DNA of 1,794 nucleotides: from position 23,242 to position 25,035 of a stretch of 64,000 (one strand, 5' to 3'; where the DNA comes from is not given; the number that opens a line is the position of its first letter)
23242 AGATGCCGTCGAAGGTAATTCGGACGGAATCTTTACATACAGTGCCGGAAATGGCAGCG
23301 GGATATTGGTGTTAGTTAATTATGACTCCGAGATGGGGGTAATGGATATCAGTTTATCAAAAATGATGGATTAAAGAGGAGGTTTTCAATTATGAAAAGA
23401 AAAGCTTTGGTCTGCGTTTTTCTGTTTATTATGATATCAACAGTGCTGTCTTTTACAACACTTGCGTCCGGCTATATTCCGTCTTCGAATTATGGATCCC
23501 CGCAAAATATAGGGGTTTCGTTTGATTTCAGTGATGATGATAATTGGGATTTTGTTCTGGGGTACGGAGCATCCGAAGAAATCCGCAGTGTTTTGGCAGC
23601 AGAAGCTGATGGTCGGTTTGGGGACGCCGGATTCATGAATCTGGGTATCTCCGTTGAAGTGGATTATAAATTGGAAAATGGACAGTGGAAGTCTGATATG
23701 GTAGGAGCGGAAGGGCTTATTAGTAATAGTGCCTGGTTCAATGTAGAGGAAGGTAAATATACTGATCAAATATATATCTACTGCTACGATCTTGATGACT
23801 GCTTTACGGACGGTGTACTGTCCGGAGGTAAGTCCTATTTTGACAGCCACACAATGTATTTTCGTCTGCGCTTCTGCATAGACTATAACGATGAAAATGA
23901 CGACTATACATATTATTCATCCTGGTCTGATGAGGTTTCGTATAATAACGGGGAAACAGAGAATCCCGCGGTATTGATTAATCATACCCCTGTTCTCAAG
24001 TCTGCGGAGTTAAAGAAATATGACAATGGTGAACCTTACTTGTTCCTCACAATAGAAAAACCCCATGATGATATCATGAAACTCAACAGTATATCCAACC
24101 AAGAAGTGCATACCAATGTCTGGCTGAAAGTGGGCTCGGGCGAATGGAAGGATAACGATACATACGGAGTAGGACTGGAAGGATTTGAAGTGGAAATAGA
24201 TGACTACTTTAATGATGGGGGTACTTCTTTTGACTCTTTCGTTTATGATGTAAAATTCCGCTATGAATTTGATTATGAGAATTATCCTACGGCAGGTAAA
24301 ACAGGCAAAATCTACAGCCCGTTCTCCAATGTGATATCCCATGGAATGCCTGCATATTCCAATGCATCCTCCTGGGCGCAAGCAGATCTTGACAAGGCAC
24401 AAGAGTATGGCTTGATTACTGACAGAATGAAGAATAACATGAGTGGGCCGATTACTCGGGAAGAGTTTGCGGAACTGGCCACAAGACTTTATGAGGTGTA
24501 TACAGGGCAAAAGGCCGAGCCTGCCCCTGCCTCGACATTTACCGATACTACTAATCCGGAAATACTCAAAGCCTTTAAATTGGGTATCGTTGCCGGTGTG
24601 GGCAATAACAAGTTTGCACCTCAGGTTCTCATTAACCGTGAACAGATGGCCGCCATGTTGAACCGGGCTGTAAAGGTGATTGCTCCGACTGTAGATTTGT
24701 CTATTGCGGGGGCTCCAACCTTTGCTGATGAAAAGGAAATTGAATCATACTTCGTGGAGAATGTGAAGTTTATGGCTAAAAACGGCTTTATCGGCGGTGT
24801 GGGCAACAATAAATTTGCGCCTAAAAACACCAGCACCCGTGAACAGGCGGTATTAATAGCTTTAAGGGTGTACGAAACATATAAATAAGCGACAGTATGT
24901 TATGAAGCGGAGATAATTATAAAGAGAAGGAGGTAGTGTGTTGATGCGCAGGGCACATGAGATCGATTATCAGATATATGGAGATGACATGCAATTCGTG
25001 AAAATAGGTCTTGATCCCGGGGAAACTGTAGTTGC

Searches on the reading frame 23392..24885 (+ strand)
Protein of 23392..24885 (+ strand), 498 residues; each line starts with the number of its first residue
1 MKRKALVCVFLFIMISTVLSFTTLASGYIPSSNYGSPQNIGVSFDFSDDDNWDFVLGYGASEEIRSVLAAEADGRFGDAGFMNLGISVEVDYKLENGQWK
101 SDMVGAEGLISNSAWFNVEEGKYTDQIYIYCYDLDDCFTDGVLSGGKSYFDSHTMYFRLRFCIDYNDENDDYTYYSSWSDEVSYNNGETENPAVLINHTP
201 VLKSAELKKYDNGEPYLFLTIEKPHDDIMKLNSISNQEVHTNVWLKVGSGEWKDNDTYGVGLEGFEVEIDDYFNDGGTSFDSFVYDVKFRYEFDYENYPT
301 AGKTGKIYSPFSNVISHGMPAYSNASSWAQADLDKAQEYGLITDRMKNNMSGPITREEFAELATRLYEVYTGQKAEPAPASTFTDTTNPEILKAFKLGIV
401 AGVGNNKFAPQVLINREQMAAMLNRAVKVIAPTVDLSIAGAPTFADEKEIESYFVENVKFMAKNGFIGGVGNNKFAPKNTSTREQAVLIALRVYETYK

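Call 61: search_protein_families(library=pfam, proteins=[window:23392-24885:+], max_evalue=0.00001)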
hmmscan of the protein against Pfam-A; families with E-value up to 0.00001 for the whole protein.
window:23392-24885:+ (498 aa): 1 family
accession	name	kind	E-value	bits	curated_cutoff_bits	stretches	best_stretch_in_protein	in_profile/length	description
PF00395.25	SLH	-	5.9e-16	58.6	20.8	2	389-420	13-44/44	S-layer homology domain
